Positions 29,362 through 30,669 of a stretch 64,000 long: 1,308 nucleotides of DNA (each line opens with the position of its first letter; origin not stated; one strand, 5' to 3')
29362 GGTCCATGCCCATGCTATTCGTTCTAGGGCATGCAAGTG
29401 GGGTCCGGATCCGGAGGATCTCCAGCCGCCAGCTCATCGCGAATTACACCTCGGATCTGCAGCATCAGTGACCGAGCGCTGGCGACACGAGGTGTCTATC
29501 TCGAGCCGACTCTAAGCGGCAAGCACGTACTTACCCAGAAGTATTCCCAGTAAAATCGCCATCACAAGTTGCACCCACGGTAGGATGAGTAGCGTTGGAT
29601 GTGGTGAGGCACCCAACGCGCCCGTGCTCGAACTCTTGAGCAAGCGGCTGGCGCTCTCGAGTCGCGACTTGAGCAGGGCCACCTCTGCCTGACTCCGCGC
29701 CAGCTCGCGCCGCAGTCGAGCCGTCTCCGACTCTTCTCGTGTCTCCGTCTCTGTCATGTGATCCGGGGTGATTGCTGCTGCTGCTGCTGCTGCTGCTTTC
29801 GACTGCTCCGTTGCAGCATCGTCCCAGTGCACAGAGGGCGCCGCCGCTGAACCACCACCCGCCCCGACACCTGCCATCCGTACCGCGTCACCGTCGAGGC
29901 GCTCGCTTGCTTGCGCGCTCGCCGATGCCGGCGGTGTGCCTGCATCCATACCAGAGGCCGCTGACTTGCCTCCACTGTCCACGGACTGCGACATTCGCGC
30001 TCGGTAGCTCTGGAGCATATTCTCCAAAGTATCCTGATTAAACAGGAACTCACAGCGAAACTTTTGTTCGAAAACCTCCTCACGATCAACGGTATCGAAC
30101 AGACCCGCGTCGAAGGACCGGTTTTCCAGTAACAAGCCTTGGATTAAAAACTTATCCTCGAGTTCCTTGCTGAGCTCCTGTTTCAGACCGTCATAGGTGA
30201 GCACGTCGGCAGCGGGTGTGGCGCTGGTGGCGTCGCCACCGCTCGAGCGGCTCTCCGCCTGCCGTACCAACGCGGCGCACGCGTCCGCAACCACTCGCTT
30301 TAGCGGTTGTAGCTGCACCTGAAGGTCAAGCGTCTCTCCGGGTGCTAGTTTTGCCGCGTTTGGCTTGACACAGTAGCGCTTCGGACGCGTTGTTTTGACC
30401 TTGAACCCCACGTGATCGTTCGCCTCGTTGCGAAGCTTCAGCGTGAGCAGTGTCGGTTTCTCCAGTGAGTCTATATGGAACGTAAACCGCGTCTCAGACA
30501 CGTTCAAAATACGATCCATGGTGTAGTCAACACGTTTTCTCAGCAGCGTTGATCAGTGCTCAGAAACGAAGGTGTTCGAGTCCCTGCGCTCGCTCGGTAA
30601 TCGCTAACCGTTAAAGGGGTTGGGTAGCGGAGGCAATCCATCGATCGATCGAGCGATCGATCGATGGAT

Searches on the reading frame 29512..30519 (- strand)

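Call 31: search_protein_families(library=pfam, proteins=[window:29512-30519:-])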
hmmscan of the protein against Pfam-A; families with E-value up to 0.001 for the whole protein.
window:29512-30519:- (335 aa): 2 families
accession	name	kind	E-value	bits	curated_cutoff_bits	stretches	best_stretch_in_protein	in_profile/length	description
PF00635.32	Motile_Sperm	-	7e-16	58.5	25.9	1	8-79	5-76/109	MSP (Major sperm protein) domain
PF22067.2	Cep192_D3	-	0.0007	20.1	27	0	19-75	15-72/99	Cep192 domain 3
